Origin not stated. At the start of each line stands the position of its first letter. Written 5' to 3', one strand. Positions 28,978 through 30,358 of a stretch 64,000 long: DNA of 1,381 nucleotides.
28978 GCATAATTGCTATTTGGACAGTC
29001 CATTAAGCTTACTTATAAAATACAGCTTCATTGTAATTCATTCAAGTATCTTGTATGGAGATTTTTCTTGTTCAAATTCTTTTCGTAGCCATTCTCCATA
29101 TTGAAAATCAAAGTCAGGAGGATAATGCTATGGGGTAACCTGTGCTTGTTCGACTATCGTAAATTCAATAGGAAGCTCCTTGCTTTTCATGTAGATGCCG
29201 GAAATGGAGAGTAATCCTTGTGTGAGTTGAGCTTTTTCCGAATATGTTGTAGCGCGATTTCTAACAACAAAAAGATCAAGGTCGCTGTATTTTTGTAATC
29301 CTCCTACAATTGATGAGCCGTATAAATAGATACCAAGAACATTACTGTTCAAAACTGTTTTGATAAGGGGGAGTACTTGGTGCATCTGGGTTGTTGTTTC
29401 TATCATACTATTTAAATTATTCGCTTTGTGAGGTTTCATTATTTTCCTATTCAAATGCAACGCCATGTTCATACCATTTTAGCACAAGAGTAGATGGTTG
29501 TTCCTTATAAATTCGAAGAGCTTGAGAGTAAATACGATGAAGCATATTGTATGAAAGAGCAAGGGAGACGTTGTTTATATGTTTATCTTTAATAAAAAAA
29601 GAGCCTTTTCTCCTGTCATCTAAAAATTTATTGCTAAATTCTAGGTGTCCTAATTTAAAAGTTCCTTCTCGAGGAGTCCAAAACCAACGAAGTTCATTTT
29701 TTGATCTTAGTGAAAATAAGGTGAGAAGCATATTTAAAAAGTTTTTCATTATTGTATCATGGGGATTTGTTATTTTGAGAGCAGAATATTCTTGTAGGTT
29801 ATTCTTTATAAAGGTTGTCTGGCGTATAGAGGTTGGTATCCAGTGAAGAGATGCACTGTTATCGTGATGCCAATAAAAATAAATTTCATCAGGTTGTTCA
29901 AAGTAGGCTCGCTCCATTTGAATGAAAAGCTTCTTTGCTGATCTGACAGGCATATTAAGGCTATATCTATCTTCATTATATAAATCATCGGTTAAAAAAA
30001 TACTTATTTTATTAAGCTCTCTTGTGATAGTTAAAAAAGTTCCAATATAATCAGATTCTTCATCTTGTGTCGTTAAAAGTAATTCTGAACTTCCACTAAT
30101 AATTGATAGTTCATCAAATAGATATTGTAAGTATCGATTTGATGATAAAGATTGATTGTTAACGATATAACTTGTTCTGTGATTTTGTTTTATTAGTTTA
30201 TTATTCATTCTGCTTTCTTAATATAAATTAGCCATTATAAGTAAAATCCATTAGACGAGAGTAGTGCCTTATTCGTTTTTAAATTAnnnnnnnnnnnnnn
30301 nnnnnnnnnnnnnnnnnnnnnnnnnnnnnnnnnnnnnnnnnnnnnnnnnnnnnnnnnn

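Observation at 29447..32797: Polymorphic-toxin-like locus: secreted coiled-coil protein ending in an EndoU-like nuclease domain, plus a downstream candidate immunity gene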

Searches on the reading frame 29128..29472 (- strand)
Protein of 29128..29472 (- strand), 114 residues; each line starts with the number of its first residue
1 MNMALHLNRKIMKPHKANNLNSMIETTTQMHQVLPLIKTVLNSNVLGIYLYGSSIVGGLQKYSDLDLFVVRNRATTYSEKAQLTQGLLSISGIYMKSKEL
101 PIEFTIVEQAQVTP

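Call 3: search_protein_families(library=pfam, proteins=[window:29128-29472:-], max_evalue=1)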
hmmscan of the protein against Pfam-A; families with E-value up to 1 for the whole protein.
window:29128-29472:- (114 aa): 5 families
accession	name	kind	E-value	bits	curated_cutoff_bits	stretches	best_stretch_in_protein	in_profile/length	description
PF18765.7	Polbeta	-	3.2e-07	30.8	26.9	1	38-98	4-60/93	Polymerase beta, Nucleotidyltransferase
PF12633.13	Adenyl_cycl_N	-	5.5e-05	23.7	27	1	23-112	70-158/199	Adenylate cyclase NT domain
PF22600.2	MTPAP-like_central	-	8e-05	23.2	27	1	30-112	26-104/139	Poly(A) RNA polymerase, mitochondrial-like, central palm domain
PF01909.29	NTP_transf_2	-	0.00012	22.9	21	1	45-85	14-59/93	Nucleotidyltransferase domain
PF21842.1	DUF6901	-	0.094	12.6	27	1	64-102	79-116/222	Domain of unknown function (DUF6901)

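Call 4: search_protein_families(library=ncbifam, proteins=[window:29128-29472:-], max_evalue=1)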
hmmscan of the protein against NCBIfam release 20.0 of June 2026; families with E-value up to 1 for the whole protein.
window:29128-29472:- (114 aa): 17 families
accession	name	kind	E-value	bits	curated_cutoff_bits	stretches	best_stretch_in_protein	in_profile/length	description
NF012212.1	ANT_9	subfamily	1.2e-19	70.6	340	1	26-113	2-90/249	aminoglycoside nucleotidyltransferase ANT(9)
NF010309.0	PRK13746.1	subfamily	1.9e-15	56.9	193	1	23-114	6-98/263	aminoglycoside adenylyltransferase family protein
NF033220.1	ANT_3pp_II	equivalog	6.2e-14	52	400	1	27-112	4-88/258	ANT(3'')-II family aminoglycoside nucleotidyltransferase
NF012157.0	ANT_3pp_I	equivalog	1.8e-12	47.1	375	1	25-114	2-92/256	AadA family aminoglycoside 3''-O-nucleotidyltransferase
NF053581.1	ANT_3pp_Ic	exception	8.1e-12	45.2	545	1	28-114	11-98/265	aminoglycoside nucleotidyltransferase ANT(3'')-Ic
NF045972.1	ANT_3pp_I_Serra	equivalog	1.3e-10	41.5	500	1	26-112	8-95/261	ANT(3'')-I family aminoglycoside adenylyltransferase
NF033127.1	ANT_3pp_AadA3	exception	1.1e-09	38.1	595.5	1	24-111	2-90/258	ANT(3'')-Ia family aminoglycoside nucleotidyltransferase AadA3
NF045909.1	ANT_9_Ic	equivalog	2.2e-09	37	505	1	30-96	12-78/259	aminoglycoside nucleotidyltransferase ANT(9)-Ic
NF012135.0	ANT_3pp_9_crypt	exception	3.5e-09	36.6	560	1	29-114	12-98/262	cryptic aminoglycoside nucleotidyltransferase ANT(3'')/ANT(9)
NF051468.1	ANT_AadA37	exception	6e-08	32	550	1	25-114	11-101/265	ANT(3'')-I family aminoglycoside nucleotidyltransferase AadA37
NF033126.1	ANT_3pp_AadA1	exception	2.5e-07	30.5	587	1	24-110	2-89/258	ANT(3'')-Ia family aminoglycoside nucleotidyltransferase AadA1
NF047752.1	MntA_antitoxin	equivalog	0.00019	21.3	60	1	44-92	6-54/106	type VII toxin-antitoxin system MntA family adenylyltransferase antitoxin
NF006978.0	PRK09450.1-2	equivalog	0.00093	17.5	1035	1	29-111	79-160/841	class I adenylate cyclase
NF006980.0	PRK09450.1-5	equivalog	0.052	11.5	990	1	25-109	72-155/807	class I adenylate cyclase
NF050162.1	chryseo_ChrI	equivalog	0.062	13.2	275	1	29-67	2-41/162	chryseobasin maturation helper ChrI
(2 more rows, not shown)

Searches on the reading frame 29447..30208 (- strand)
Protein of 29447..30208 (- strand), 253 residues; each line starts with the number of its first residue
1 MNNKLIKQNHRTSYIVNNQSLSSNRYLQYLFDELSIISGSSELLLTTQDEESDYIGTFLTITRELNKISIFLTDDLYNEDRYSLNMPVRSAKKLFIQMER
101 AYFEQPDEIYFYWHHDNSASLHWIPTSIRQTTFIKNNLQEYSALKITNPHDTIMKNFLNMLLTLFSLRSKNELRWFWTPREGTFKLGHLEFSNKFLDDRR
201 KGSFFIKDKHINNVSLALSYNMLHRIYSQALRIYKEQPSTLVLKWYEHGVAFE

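Call 3: search_protein_families(library=pfam, proteins=[window:29447-30208:-], max_evalue=1)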
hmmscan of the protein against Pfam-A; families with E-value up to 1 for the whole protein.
window:29447-30208:- (253 aa): 1 family
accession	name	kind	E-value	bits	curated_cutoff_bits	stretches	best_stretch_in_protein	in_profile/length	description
PF18001.7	Il13Ra_Ig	-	0.2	12.2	28.3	1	172-202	17-48/95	Interleukin-13 receptor subunit alpha Ig-like domain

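Call 4: search_protein_families(library=ncbifam, proteins=[window:29447-30208:-], max_evalue=1)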
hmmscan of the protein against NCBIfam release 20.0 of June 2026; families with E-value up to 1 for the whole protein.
window:29447-30208:- (253 aa): 0 families

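Call 21: find_homologous_proteins(query=window:29447-30208:-, max_evalue=0.001)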
Query window:29447-30208:- (253 aa): 1 proteins with E <= 0.001 among 289 candidates.
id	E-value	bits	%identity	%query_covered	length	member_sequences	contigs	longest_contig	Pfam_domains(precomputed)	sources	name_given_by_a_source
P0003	2.1e-164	563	100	100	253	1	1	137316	-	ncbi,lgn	-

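Call 37: search_protein_families(library=padloc, proteins=[window:29447-30208:-], max_evalue=0.1)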
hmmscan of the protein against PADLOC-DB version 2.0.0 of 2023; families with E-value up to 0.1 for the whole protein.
window:29447-30208:- (253 aa): 0 families
